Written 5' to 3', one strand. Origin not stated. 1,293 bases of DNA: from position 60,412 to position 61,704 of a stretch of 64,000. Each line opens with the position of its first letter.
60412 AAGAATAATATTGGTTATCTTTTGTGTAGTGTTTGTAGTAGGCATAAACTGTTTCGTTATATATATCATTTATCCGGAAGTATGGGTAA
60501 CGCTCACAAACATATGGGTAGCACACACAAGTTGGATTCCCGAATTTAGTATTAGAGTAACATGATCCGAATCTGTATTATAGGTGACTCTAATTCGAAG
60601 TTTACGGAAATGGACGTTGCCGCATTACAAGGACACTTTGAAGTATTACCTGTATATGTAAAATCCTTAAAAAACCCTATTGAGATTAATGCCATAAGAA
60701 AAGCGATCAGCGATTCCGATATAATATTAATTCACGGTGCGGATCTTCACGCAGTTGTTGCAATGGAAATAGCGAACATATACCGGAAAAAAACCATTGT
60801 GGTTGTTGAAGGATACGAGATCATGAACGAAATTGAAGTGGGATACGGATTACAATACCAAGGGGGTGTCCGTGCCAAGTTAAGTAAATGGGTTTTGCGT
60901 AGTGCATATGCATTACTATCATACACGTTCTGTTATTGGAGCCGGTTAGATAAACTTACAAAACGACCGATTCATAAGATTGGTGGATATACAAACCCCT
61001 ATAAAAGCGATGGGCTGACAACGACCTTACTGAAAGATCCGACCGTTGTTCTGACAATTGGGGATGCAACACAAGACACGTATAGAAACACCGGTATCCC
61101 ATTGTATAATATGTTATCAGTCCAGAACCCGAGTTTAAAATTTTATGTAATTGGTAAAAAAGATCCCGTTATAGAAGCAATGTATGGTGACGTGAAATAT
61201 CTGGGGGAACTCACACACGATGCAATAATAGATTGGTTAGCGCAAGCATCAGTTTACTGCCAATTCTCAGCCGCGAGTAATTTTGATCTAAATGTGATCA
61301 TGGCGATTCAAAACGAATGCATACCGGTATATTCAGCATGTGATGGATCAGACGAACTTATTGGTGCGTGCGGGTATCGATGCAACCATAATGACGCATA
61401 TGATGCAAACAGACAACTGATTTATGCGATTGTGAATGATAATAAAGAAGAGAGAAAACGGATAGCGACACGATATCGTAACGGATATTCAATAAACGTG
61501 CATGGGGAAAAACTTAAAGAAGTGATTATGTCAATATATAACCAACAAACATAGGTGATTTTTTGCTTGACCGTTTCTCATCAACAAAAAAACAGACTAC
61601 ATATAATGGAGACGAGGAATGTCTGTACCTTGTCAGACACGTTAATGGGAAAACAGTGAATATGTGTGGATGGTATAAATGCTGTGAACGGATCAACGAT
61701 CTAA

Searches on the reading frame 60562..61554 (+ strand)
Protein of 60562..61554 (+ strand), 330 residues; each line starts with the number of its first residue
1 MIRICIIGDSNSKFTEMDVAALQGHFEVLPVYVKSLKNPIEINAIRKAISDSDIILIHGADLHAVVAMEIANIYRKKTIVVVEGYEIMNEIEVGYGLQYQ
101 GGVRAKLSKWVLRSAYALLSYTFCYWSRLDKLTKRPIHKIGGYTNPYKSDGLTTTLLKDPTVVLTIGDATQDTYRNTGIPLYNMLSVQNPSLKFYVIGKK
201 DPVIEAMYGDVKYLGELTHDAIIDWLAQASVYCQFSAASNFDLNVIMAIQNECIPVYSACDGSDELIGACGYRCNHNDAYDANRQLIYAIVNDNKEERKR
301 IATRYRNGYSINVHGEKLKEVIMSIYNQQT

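Call 75: search_protein_families(library=phrogs, proteins=[window:60562-61554:+], max_evalue=0.001)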
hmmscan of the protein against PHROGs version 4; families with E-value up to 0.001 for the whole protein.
window:60562-61554:+ (330 aa): 0 families

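Call 96: find_encoding_contigs(protein=window:60562-61554:+, flank=10000, max_places=2)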
Protein window:60562-61554:+ (330 aa): 2 contigs read that carry it; 2 places shown.
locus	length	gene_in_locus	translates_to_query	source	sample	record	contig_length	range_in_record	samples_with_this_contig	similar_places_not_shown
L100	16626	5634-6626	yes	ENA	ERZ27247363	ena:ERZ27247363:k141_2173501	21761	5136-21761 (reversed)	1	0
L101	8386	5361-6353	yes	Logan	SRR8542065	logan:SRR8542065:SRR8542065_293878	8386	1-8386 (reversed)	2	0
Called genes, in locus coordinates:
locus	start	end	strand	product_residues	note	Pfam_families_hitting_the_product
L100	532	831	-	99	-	-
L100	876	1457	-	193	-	-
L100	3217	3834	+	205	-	-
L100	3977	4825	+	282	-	-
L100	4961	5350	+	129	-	-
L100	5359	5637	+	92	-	-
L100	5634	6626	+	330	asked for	PF13692:Glyco_trans_1_4 (weak)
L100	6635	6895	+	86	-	-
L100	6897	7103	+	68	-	-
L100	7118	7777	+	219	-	-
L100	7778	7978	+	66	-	-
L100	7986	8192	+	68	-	-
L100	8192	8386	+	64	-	-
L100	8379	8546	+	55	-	-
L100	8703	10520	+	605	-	PF12323:HTH_OrfB_IS605, PF07282:Cas12f1-like_TNB, PF18760:ART-PolyVal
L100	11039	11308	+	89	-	-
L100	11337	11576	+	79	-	-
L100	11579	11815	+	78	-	-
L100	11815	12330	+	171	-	-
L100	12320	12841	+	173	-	-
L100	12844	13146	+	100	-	-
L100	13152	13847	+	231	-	-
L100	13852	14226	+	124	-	PF01981:PTH2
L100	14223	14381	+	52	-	-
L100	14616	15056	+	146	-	-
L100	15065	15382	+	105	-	-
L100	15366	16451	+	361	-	PF13231:PMT_2 (weak)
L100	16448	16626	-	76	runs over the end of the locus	-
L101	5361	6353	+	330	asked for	PF13692:Glyco_trans_1_4 (weak)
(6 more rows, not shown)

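Call 100: search_protein_families(library=pfam, proteins=[L100:8703-10520:+], max_evalue=0.01)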
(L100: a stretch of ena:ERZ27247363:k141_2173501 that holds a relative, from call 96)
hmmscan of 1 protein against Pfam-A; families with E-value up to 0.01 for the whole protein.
L100:8703-10520:+ (605 aa): 5 families
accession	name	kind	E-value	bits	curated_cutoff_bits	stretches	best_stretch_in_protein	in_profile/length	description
PF07282.18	Cas12f1-like_TNB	-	1.2e-19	70.6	26.3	1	313-375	3-60/60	Cas12f1-like, TNB domain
PF12323.14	HTH_OrfB_IS605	-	6.9e-13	48.3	21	1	1-46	1-47/47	Helix-turn-helix domain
PF18760.7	ART-PolyVal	-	1.6e-10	42.3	31.2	1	438-599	7-128/140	ADP-Ribosyltransferase in polyvalent proteins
PF13151.12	DUF3990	-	5.8e-05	23.2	32.2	1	439-481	2-43/152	Protein of unknown function (DUF3990)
PF01385.25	OrfB_IS605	-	0.00049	20.7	30.5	1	185-293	20-118/120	Probable transposase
